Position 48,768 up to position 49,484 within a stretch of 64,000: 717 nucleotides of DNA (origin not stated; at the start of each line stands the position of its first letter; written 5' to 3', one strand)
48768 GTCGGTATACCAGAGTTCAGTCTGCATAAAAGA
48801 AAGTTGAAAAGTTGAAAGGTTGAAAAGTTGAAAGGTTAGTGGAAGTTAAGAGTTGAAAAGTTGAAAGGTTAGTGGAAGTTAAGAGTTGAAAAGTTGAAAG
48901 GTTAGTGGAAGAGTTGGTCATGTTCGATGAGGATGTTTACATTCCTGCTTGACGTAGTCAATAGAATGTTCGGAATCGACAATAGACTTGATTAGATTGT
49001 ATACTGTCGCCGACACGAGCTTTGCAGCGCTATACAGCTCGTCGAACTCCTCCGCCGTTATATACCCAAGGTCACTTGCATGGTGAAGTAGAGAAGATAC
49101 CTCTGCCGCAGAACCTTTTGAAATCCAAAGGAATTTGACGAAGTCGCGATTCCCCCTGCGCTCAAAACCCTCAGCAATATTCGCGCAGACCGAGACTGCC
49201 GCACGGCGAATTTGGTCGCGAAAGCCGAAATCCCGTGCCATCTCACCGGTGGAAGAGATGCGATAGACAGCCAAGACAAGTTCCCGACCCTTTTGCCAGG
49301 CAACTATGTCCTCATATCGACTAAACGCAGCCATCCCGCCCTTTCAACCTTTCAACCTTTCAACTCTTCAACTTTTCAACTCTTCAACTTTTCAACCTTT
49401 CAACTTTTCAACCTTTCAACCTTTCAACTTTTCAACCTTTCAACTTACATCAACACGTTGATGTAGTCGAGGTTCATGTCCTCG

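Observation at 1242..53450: Pervasive 8-bp tandem arrays (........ / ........) at gene boundaries, stop-loaded in one orientation only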

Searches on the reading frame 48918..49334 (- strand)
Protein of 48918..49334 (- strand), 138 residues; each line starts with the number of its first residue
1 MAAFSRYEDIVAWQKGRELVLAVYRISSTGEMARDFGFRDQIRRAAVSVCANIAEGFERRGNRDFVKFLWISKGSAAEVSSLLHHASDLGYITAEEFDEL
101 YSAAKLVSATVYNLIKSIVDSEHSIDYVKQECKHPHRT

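Call 14: search_protein_families(library=pfam, proteins=[window:48918-49334:-])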
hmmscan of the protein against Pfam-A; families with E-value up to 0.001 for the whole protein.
window:48918-49334:- (138 aa): 1 family
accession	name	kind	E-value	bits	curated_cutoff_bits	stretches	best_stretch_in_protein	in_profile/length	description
PF05635.17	23S_rRNA_IVP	-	7e-33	113.5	33.8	1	8-110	1-103/106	23S rRNA-intervening sequence protein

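Call 34: search_protein_families(library=ncbifam, proteins=[window:48918-49334:-])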
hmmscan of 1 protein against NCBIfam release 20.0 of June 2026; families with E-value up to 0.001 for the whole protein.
window:48918-49334:- (138 aa): 3 families
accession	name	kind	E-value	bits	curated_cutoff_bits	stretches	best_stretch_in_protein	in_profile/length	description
TIGR02436.1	TIGR02436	subfamily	5.8e-32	110.2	24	1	13-118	2-108/109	four helix bundle protein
NF008912.0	PRK12275.1-6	subfamily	2.2e-27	95.4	124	1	6-119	2-112/117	hypothetical protein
NF008911.0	PRK12275.1-2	subfamily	6.5e-24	84.7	137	1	6-118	3-115/118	hypothetical protein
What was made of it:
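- On 23S rRNA intervening sequence (IVS): Pfam E 7e-33 and TIGR02436 E 5.8e-32 for 48918-49334 (calls 14, 34).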

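Call 35: find_encoding_contigs(protein=window:48918-49334:-, flank=3000, max_places=10)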
Protein window:48918-49334:- (138 aa): 21 contigs read that carry it; 10 places shown.
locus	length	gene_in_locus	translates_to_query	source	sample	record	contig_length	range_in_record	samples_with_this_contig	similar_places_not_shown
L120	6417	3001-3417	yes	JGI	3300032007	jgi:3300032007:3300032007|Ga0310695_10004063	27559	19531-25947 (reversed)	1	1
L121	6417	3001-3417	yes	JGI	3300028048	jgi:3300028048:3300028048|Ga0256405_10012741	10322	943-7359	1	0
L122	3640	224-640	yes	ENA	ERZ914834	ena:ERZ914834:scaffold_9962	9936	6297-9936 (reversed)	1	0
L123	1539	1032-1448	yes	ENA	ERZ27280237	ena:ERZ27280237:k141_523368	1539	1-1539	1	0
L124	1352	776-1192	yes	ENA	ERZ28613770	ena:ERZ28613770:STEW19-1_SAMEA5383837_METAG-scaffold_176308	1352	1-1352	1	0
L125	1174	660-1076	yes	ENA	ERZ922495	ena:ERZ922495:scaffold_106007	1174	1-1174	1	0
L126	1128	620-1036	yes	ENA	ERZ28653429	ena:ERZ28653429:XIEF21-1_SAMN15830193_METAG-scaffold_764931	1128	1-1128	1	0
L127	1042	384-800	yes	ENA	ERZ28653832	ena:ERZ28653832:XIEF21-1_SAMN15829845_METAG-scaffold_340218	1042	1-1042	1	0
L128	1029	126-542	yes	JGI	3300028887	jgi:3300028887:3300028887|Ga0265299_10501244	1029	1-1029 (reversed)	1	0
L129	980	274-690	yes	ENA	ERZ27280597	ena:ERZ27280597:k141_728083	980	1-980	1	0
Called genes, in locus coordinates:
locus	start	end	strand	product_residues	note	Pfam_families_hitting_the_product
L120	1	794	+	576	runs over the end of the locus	PF00501:AMP-binding, PF13193:AMP-binding_C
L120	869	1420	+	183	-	PF21349:RUBY_RBDX, PF02915:Rubrerythrin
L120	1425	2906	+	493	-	PF01276:OKR_DC_1, PF00155:Aminotran_1_2, PF00266:Aminotran_5, PF01041:DegT_DnrJ_EryC1, PF01212:Beta_elim_lyase, PF01053:Cys_Met_Meta_PP (faint), PF03711:OKR_DC_1_C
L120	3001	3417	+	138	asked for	PF05635:23S_rRNA_IVP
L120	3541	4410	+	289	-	PF17284:Spermine_synt_N, PF01564:Spermine_synth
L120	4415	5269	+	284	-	PF00491:Arginase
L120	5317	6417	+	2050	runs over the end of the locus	PF01835:MG2, PF00207:A2M, PF17973:bMG10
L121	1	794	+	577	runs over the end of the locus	?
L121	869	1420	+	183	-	PF21349:RUBY_RBDX, PF02915:Rubrerythrin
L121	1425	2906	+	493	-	PF01276:OKR_DC_1, PF00155:Aminotran_1_2, PF00266:Aminotran_5, PF01041:DegT_DnrJ_EryC1, PF01212:Beta_elim_lyase, PF01053:Cys_Met_Meta_PP (faint), PF03711:OKR_DC_1_C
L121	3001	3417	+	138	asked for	PF05635:23S_rRNA_IVP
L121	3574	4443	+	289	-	PF17284:Spermine_synt_N, PF01564:Spermine_synth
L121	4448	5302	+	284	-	PF00491:Arginase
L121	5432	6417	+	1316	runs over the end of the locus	?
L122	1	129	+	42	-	?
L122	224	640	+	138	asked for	PF05635:23S_rRNA_IVP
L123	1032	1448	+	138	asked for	PF05635:23S_rRNA_IVP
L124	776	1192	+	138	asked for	PF05635:23S_rRNA_IVP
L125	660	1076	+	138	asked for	PF05635:23S_rRNA_IVP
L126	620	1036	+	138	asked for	PF05635:23S_rRNA_IVP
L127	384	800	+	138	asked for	PF05635:23S_rRNA_IVP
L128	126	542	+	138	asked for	PF05635:23S_rRNA_IVP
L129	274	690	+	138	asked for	PF05635:23S_rRNA_IVP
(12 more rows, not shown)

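Call 54: find_homologous_proteins(query=window:48918-49334:-, max_evalue=0.00001)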
Query window:48918-49334:- (138 aa): 818 proteins with E <= 0.00001 among 838 candidates; the best 120 are listed.
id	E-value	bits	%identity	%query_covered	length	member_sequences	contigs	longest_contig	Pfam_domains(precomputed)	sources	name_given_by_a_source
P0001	7.5e-81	287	97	100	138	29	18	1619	PF05635.18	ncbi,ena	-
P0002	1.7e-48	182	63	93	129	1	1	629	PF05635.18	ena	-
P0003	3.2e-48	181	62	93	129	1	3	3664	PF05635.18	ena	-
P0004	1.1e-47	179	62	93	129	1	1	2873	PF05635.18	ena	-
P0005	1.1e-47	179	61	93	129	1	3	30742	PF05635.18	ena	-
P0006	1.2e-47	179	64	93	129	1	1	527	PF05635.18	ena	-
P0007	3.5e-47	178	63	94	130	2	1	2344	PF05635.18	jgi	-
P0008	6.0e-47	177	63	91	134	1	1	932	PF05635.18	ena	-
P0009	1.4e-46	176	66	88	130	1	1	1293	PF05635.18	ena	-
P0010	1.6e-46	176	64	93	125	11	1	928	PF05635.18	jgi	-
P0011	1.8e-46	176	63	91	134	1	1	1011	PF05635.18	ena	-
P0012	2.3e-46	175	63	93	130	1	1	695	PF05635.18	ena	-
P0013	3.7e-46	174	64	91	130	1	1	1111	PF05635.18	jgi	-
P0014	4.4e-46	174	60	94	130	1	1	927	PF05635.18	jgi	-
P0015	4.6e-46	174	64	88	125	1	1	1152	PF05635.18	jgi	-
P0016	5.8e-46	174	61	93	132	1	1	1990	PF05635.18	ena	-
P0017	7.9e-46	173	62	94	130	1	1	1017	PF05635.18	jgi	-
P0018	1.4e-45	173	61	91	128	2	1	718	PF05635.18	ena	-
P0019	3.1e-45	171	61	93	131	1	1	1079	PF05635.18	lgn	-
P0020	3.6e-45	171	64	92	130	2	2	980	PF05635.18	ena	-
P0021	6.1e-45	171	62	89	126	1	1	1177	PF05635.18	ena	-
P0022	8.5e-45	170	63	91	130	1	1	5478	PF05635.18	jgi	-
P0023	1.7e-44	169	61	93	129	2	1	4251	PF05635.18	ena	-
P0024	2.0e-44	169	60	93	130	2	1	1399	PF05635.18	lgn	-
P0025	3.4e-44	168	60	93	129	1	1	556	PF05635.18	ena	-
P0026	3.5e-44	168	60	93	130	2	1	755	PF05635.18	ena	-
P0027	4.1e-44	168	64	88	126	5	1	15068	PF05635.18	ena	-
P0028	5.3e-44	167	61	90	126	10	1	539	PF05635.18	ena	-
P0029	5.5e-44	167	60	93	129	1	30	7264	PF05635.18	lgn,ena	-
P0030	5.8e-44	167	63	88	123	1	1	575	PF05635.18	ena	-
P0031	8.0e-44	167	62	93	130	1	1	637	PF05635.18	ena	-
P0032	8.5e-44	167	60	93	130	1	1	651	PF05635.18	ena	-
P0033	9.3e-44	167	58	93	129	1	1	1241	PF05635.18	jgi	-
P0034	1.9e-43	166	60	93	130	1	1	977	PF05635.18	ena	-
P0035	2.0e-43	166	60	88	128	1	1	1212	PF05635.18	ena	-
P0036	2.3e-43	165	57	93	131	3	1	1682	PF05635.18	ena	-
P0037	1.0e-42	163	62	86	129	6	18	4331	PF05635.18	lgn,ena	-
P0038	1.2e-42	163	58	91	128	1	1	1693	PF05635.18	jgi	-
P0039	2.4e-42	162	58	94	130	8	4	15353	PF05635.18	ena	-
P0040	3.1e-42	162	63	89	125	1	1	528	PF05635.18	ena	-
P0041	3.4e-42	162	58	93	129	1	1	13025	PF05635.18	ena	-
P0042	4.3e-42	161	58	94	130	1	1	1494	PF05635.18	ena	-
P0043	1.3e-41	160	59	91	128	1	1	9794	PF05635.18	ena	-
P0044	2.5e-41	159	61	89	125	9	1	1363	PF05635.18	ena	-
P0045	6.9e-41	157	57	93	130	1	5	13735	PF05635.18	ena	-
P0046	8.0e-41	157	59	89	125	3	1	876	PF05635.18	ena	-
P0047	1.2e-40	157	63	81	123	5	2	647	PF05635.18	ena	-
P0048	5.0e-40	155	60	83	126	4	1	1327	PF05635.18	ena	-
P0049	9.5e-40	154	57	88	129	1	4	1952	PF05635.18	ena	-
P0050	1.1e-39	153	57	86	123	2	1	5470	PF05635.18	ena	-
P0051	1.3e-39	153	59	83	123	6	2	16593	PF05635.18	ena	-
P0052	2.2e-39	153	57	86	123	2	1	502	PF05635.18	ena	-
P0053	4.1e-39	152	58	86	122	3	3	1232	PF05635.18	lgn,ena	-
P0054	4.1e-38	148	59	83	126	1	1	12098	PF05635.18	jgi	-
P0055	2.0e-37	146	56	88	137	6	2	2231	PF05635.18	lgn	-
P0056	8.0e-37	144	55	93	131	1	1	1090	PF05635.18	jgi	-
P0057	4.7e-36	142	57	84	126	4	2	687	PF05635.18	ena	-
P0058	4.8e-36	142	57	83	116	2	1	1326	PF05635.18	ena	-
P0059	7.0e-35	138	57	83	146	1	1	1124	PF05635.18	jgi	-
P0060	5.5e-34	135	57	83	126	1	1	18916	PF05635.18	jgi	-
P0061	1.6e-33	134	65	68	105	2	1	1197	PF05635.18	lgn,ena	-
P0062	4.5e-33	132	56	89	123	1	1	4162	PF05635.18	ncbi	-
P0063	1.8e-32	130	57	88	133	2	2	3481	PF05635.18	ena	-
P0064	4.1e-32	129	58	80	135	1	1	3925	PF05635.18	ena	-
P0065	5.2e-32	129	52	86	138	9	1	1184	PF05635.18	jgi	jgi:four helix bundle protein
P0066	5.6e-32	129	55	88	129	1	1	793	PF05635.18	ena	-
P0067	2.0e-31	127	54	88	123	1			PF05635.18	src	-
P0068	2.9e-31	126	52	88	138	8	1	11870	PF05635.18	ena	-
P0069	4.1e-31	126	57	88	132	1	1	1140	PF05635.18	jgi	jgi:four helix bundle protein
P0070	6.3e-31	125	54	82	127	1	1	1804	PF05635.18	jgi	jgi:four helix bundle protein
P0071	7.4e-31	125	52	88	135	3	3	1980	PF05635.18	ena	-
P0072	7.8e-31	125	58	78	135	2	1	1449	PF05635.18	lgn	-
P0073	8.2e-31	125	52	88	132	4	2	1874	PF05635.18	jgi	-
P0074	9.5e-31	125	52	88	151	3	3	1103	PF05635.18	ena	-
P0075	1.0e-30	125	52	81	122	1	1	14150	PF22296.3,PF05635.18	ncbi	-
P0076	1.1e-30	124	56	85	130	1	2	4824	PF05635.18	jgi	jgi:four helix bundle protein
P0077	1.2e-30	124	60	75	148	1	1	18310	PF05635.18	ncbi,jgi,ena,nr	ncbi:MAG TPA: four helix bundle protein [Methylomirabilota bacterium]|nr:four helix bundle protein [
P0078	1.7e-30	124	54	88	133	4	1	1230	PF05635.18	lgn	-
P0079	1.9e-30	124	54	88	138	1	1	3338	PF05635.18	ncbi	-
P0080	1.9e-30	124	59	75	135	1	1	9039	PF05635.18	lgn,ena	-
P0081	2.0e-30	124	54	91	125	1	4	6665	PF05635.18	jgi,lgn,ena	jgi:four helix bundle protein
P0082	2.4e-30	123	53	96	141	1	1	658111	PF05635.18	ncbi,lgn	-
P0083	2.8e-30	123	58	78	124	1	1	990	PF05635.18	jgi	jgi:four helix bundle protein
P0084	3.1e-30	123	56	86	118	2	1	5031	PF05635.18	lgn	-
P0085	3.4e-30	123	52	88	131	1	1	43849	PF05635.18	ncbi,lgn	-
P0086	4.0e-30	123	51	88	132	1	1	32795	PF05635.18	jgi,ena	jgi:four helix bundle protein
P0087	7.2e-30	122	52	88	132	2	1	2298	PF05635.18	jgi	jgi:four helix bundle protein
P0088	8.6e-30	122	59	78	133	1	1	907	PF05635.18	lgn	-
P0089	9.1e-30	121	55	83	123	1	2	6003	PF05635.18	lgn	-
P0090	9.9e-30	121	50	91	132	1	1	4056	PF05635.18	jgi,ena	-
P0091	1.0e-29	121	54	88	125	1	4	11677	PF05635.18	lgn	-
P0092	1.2e-29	121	59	73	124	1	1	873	PF05635.18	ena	-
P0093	2.0e-29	120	59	78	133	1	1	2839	PF05635.18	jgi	jgi:four helix bundle protein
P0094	2.0e-29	120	52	88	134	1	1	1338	PF05635.18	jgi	-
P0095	2.4e-29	120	61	73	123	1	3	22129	PF05635.18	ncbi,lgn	-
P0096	2.4e-29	120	54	83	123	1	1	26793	PF05635.18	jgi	-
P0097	2.5e-29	120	55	80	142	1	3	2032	PF05635.18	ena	-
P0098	2.7e-29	120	56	83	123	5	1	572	PF05635.18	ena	-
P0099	3.3e-29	120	58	73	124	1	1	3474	PF05635.18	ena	-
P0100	3.3e-29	120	54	83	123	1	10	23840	PF05635.18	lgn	-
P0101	3.3e-29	120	54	83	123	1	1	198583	PF05635.18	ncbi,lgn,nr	ncbi:MAG: four helix bundle protein [Pyrinomonadaceae bacterium]|nr:four helix bundle protein [Pyrin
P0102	3.4e-29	120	54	83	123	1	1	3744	PF05635.18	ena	-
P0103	3.6e-29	120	53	84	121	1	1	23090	PF05635.18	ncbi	-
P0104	4.0e-29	119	51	88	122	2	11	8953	PF05635.18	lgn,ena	-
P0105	4.0e-29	119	52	88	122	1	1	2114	PF05635.18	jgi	jgi:four helix bundle protein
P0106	4.1e-29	119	53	83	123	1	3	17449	PF05635.18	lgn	-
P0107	5.1e-29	119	51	84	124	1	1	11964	PF05635.18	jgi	jgi:four helix bundle protein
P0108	5.3e-29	119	50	85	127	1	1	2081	PF05635.18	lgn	-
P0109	6.2e-29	119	54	86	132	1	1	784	PF22296.3,PF05635.18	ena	-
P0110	1.1e-28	118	53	86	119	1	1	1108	PF05635.18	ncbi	-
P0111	1.1e-28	118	51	83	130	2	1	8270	PF22296.3,PF05635.18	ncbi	ncbi:hypothetical protein ES703_18177 [subsurface metagenome]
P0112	1.2e-28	118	52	88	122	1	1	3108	PF05635.18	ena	-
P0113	1.3e-28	118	48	91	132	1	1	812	PF05635.18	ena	-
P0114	1.3e-28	118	51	88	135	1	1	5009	PF05635.18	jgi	jgi:four helix bundle protein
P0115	1.6e-28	117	49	88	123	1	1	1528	PF05635.18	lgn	-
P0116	2.1e-28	117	54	84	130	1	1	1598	PF05635.18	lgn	-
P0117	3.0e-28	117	52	91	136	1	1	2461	PF05635.18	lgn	-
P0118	4.3e-28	116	46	88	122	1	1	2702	PF05635.18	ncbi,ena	-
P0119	4.6e-28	116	49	89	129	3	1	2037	PF05635.18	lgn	-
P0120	4.7e-28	116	53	84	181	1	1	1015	PF05635.18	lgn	-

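Call 56: find_related_loci(query=A1, collection=metagenome_contigs, flank=3000)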
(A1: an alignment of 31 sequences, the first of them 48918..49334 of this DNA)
Query A1 (138 aa) in metagenome_contigs; peptide patterns used: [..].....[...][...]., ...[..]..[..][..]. (x = any residue, [..] = any of these).
600 stretches matched a pattern (row limit reached: there are more); 570 encode a relative of the query (tblastn E <= 1e-3); the best 80 are kept; 80 distinct loci.
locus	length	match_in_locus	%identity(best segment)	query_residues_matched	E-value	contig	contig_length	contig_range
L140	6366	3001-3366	50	1-122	1e-39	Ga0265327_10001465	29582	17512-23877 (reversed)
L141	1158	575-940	55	1-122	5e-39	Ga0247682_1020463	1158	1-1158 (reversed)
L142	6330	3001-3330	58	6-115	9e-37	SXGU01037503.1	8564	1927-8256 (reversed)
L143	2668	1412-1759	53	1-116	2e-36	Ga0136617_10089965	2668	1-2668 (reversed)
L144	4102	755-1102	51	1-116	8e-36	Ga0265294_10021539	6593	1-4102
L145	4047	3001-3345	51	1-115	9e-36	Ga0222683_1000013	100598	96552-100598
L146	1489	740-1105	52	1-122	1e-35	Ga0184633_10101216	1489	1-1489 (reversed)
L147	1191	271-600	51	6-118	8e-36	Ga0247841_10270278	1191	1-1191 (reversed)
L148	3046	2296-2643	50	1-116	5e-35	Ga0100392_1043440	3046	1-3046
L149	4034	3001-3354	48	1-118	2e-34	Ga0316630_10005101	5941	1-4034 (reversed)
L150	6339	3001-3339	49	3-118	1e-34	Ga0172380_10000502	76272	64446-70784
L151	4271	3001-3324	55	1-108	4e-34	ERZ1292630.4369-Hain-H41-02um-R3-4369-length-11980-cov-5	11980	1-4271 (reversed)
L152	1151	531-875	50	1-115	1e-34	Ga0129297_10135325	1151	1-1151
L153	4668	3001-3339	49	3-115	9e-34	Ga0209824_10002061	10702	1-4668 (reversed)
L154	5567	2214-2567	50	1-118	8e-34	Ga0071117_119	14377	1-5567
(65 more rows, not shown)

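Call 78: search_solved_structures(query=A1, max_evalue=0.001)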
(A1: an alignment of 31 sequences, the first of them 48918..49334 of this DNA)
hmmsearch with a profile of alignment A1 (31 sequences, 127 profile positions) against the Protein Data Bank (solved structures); distinct sequences matched with E-value up to 0.001: 3.
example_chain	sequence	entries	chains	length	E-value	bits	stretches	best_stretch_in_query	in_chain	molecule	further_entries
2gsc_A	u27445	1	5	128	9.4e-26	93.3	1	7-121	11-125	Putative uncharacterized protein XCC0516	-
2rld_A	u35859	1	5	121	2.4e-10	43.5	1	33-119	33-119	Uncharacterized protein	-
7mcd_A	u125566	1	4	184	2.6e-05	27.2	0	72-123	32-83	AI-designed TIM-barrel F15C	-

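Call 82: search_protein_families(library=padloc, proteins=[window:48918-49334:-], max_evalue=0.01)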
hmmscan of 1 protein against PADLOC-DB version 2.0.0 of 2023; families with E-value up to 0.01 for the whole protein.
window:48918-49334:- (138 aa): 0 families

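Call 83: search_protein_families(library=phrogs, proteins=[window:48918-49334:-], max_evalue=0.01)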
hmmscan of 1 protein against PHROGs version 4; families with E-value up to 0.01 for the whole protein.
window:48918-49334:- (138 aa): 0 families
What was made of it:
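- IVSP has no known activity and gave no hit in PADLOC or PHROGs (calls 82, 83).
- Tried and rejected: No PADLOC or PHROGs hit (calls 82, 83).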

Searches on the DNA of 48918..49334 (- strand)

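Call 75: search_rna_families(sources=[L140, L142, L144, L145, L149, L150, L151, L153, L154, L155, L156, L157, L159, L160, L161, L162, L163, L165, L166, L172], threshold=gathering)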
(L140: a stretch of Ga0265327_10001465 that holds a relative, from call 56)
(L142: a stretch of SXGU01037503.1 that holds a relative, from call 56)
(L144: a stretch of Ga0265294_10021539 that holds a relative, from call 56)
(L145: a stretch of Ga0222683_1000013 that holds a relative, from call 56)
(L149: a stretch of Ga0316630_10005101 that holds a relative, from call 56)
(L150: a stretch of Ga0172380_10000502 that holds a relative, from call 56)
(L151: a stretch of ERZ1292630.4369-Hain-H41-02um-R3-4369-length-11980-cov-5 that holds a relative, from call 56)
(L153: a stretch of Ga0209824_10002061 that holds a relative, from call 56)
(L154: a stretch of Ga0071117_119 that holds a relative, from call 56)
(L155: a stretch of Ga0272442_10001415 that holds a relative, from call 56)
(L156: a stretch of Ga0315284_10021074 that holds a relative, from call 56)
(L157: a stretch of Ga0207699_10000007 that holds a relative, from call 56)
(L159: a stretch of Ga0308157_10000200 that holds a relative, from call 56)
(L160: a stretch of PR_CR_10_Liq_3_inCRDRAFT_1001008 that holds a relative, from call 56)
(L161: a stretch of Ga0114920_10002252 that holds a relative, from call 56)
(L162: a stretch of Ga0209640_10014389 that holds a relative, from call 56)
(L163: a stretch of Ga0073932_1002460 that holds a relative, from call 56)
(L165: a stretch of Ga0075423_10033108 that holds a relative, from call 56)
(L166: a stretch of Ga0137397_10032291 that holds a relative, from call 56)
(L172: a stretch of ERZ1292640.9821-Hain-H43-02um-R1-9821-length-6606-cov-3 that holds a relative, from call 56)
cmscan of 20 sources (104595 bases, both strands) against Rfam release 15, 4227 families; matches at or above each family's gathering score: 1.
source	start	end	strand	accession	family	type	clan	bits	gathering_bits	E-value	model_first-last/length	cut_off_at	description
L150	4312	4392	-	RF00005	tRNA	Gene; tRNA;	CL00001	58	29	1e-09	1-71/71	no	tRNA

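Call 76: search_rna_families(sources=[L173, L174, L175, L179, L180, L181, L187, L191, L192, L193, L195, L196, L197, L198, L199, L202, L203, L205, L213, L217], threshold=gathering)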
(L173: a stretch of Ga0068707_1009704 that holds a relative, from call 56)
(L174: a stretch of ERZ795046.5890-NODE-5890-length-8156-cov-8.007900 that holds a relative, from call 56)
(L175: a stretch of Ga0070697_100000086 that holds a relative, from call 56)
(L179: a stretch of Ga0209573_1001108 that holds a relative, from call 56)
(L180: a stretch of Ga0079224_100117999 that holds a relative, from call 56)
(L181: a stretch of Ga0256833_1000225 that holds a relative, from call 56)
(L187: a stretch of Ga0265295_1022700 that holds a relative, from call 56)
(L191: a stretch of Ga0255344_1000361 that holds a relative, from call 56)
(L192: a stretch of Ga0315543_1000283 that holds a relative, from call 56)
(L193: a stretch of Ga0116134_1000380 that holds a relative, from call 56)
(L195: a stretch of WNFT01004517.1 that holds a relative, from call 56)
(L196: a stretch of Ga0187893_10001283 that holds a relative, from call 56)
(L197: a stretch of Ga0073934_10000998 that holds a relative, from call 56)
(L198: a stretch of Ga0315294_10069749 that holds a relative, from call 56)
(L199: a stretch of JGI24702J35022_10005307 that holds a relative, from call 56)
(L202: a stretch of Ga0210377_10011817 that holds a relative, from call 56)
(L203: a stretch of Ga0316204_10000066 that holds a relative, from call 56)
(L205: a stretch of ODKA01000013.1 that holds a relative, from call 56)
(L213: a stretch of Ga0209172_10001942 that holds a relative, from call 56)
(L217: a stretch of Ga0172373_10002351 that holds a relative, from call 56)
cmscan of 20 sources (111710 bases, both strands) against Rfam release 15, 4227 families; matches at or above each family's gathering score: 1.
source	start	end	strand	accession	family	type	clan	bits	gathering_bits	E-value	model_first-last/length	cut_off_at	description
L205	4696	4878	-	RF00174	Cobalamin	Cis-reg; riboswitch;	CL00101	93.4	31.5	1.2e-21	1-189/189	no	Cobalamin riboswitch aptamer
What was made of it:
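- Closest known: Intervening sequences. Different: The elements here lie in mRNA operons and even inside protein-coding genes, not in helix 25 or 45 of 23S rRNA (0 of 40 IVSP loci in rRNA, calls 75, 76).
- None of 40 IVSP loci lies in an rRNA gene (calls 75, 76).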
